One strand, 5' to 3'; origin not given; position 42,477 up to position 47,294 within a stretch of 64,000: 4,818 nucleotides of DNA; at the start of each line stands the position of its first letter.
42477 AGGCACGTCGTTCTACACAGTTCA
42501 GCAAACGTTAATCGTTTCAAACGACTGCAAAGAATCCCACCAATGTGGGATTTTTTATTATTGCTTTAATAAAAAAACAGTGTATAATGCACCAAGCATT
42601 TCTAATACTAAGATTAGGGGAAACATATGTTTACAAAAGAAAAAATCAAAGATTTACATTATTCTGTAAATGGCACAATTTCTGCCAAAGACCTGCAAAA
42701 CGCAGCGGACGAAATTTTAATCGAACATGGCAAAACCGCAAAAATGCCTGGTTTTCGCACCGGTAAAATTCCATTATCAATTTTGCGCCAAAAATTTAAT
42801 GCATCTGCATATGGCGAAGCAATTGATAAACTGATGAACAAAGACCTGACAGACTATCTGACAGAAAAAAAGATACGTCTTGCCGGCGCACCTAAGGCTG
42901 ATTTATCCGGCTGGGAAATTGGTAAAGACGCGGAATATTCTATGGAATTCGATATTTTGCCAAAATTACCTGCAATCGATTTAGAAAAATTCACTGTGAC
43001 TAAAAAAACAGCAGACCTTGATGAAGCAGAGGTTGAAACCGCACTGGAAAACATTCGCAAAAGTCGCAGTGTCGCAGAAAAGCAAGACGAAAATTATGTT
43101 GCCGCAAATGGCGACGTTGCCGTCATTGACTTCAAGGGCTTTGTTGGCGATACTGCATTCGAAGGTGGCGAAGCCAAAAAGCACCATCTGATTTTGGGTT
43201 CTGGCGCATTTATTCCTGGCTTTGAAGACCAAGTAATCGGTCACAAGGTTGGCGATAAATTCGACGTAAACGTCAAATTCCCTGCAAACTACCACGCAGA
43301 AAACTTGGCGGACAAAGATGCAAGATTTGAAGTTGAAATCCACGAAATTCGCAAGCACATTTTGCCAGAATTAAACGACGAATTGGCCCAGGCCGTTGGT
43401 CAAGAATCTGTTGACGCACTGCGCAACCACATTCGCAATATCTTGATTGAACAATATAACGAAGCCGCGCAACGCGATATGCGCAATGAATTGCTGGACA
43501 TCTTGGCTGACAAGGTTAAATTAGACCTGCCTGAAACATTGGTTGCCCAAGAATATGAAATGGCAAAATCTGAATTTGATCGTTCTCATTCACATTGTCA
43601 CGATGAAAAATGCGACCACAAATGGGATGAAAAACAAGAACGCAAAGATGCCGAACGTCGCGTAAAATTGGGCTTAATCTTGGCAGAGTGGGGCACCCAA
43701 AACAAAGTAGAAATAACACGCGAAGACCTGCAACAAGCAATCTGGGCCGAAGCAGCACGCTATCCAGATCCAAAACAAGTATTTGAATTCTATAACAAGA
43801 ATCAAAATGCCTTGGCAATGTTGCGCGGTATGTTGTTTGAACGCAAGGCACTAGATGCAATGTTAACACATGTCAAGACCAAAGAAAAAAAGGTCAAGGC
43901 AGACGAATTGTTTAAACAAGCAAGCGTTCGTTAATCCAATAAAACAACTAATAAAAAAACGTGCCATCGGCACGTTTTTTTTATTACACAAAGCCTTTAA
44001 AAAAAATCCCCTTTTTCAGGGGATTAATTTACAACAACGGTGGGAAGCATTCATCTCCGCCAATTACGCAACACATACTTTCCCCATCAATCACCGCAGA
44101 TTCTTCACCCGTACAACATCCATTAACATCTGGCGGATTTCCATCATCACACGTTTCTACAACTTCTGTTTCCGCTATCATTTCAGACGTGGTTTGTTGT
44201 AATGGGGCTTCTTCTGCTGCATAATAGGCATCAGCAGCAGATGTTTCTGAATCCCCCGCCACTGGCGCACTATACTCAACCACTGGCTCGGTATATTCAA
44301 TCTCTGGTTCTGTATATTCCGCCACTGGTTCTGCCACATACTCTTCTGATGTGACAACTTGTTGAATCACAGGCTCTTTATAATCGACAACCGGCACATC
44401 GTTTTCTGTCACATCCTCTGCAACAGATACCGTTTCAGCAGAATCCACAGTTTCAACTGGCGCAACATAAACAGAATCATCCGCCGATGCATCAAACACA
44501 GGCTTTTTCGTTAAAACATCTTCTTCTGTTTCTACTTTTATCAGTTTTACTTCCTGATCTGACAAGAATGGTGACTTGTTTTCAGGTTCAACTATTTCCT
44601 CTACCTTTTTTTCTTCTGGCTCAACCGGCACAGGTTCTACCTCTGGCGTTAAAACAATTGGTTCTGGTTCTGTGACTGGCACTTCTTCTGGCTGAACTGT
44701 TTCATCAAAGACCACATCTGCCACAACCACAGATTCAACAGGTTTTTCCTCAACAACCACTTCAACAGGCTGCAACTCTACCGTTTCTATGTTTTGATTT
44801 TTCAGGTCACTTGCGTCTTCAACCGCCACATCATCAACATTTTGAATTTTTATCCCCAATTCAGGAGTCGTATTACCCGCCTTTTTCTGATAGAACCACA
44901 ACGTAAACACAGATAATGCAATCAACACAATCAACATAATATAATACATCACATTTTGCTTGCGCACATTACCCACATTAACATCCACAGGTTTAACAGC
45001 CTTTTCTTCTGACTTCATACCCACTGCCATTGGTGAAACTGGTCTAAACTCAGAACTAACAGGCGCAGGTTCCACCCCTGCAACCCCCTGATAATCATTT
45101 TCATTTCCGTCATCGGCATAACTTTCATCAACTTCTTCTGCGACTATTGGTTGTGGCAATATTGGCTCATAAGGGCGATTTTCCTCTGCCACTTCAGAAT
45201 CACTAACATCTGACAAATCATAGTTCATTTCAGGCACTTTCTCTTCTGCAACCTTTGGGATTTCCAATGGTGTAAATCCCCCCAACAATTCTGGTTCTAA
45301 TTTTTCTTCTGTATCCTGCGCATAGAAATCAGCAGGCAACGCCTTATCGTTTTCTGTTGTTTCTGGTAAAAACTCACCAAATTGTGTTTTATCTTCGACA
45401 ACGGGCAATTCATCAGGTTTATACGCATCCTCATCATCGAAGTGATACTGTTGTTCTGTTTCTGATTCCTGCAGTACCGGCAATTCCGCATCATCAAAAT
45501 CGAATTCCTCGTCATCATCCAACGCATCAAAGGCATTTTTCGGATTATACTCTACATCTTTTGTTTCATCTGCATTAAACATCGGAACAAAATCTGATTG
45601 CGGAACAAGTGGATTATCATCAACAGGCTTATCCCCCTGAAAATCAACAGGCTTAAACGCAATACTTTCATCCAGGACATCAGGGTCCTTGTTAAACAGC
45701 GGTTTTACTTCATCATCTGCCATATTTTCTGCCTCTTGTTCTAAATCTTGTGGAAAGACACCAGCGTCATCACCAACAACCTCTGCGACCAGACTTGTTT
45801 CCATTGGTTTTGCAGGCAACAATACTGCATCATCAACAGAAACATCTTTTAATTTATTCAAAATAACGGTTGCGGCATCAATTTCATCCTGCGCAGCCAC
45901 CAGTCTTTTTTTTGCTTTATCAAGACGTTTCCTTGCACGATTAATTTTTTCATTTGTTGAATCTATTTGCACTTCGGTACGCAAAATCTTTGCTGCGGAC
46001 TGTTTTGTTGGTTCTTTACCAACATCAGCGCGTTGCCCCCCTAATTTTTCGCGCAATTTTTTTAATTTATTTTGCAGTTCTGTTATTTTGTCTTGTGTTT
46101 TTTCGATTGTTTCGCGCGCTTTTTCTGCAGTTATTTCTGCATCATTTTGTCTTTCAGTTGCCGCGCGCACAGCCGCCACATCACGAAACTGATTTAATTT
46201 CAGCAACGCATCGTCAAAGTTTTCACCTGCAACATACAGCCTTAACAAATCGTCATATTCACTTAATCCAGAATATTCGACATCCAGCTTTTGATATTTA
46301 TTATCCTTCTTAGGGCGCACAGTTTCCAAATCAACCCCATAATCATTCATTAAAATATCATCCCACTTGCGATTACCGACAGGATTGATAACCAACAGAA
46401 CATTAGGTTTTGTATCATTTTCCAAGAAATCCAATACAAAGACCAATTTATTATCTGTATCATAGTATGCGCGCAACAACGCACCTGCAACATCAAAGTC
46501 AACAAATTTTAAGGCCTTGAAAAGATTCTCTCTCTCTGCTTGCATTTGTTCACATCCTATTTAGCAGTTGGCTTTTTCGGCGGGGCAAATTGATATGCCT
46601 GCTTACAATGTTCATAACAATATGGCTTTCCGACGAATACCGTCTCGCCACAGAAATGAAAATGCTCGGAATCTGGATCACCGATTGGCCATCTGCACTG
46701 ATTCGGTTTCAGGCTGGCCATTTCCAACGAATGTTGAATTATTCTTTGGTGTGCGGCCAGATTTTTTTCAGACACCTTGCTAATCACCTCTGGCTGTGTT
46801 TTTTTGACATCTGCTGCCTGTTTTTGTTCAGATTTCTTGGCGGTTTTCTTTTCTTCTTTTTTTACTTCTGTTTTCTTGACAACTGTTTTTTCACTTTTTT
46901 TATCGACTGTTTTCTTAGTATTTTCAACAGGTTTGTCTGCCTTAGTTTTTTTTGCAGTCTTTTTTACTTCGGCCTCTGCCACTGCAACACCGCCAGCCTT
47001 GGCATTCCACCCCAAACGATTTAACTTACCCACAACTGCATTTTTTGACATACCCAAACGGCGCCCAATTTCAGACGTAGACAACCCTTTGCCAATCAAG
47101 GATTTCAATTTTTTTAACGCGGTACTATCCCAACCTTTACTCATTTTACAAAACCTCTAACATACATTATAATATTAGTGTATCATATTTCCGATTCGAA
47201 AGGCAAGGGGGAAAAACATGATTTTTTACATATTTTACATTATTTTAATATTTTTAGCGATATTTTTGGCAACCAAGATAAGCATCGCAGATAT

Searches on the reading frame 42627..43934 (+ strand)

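Call 63: search_protein_families(library=pfam, proteins=[window:42627-43934:+], max_evalue=0.00001)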
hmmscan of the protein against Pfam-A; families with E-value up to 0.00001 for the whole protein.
window:42627-43934:+ (435 aa): 3 families
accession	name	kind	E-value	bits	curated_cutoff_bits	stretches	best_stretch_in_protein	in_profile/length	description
PF05697.18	Trigger_N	-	3.6e-29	102.3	22.2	1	3-143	4-144/144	Bacterial trigger factor protein (TF)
PF05698.19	Trigger_C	-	1.2e-27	97.4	22.7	1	261-413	1-161/162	Bacterial trigger factor protein (TF) C-terminus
PF00254.34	FKBP_C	-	2.5e-15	57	21.1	1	159-238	5-93/94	FKBP-type peptidyl-prolyl cis-trans isomerase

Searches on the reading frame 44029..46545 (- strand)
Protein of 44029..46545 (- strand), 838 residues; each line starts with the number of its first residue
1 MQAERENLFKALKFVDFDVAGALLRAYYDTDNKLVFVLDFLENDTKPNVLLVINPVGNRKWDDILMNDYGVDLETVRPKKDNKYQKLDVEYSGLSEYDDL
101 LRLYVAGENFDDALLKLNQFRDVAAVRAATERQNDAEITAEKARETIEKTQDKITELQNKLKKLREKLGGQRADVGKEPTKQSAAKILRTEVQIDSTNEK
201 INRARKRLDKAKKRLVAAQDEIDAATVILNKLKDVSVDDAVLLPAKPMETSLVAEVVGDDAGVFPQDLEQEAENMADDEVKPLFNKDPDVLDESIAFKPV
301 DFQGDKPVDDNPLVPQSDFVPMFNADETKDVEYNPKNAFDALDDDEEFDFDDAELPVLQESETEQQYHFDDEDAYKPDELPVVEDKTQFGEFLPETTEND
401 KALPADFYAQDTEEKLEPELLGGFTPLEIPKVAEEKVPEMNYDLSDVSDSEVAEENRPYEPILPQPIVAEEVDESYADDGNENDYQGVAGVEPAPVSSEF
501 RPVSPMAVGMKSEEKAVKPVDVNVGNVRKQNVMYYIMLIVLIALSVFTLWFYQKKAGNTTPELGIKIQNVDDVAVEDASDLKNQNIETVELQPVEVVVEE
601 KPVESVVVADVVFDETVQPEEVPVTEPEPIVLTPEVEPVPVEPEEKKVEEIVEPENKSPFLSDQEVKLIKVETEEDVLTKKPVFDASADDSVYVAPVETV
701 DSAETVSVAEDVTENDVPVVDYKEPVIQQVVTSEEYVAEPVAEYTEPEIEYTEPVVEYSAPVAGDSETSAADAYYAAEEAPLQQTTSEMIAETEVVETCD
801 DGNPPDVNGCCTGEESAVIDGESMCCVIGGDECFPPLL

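Call 63: search_protein_families(library=pfam, proteins=[window:44029-46545:-], max_evalue=0.00001)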
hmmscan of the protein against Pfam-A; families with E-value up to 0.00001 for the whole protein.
window:44029-46545:- (838 aa): 0 families

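Call 73: search_protein_families(library=ncbifam, proteins=[window:44029-46542:-], max_evalue=0.01)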
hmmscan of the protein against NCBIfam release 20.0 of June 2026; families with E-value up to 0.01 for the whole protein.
window:44029-46542:- (837 aa): 6 families
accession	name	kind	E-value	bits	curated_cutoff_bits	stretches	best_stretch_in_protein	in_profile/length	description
NF045487.1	ASRP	equivalog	0.0015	17.3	300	1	106-230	107-229/593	archaea-specific SMC-related protein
TIGR02168.1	SMC_prok_B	equivalog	0.0021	15.8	567.35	1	129-224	727-824/1181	chromosome segregation protein SMC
NF005187.0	PRK06663.1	equivalog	0.0027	16.5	337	1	145-239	9-99/419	flagellar hook-associated protein 3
NF045780.1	TrlF_fam_ATP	equivalog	0.0028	16.4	350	1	127-229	446-550/944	TrlF family AAA-like ATPase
NF003034.1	PRK03918.1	equivalog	0.0031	15.6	700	1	123-224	605-706/878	DNA double-strand break repair ATPase Rad50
NF051443.1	NheC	equivalog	0.0046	16.3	420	1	107-234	162-285/352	non-hemolytic enterotoxin subunit C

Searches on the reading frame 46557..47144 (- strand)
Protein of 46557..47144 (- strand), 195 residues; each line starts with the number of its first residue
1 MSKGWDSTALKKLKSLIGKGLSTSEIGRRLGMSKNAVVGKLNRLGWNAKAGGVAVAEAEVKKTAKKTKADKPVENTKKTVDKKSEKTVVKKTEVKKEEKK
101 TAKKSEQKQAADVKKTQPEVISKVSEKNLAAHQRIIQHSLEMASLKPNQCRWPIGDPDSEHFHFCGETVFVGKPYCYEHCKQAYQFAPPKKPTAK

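Call 63: search_protein_families(library=pfam, proteins=[window:46557-47144:-], max_evalue=0.00001)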
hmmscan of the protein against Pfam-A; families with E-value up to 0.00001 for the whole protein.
window:46557-47144:- (195 aa): 1 family
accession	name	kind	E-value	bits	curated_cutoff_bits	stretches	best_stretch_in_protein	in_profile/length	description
PF07750.17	GcrA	-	2.5e-28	99.8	26.9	1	5-186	3-147/155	GcrA cell cycle regulator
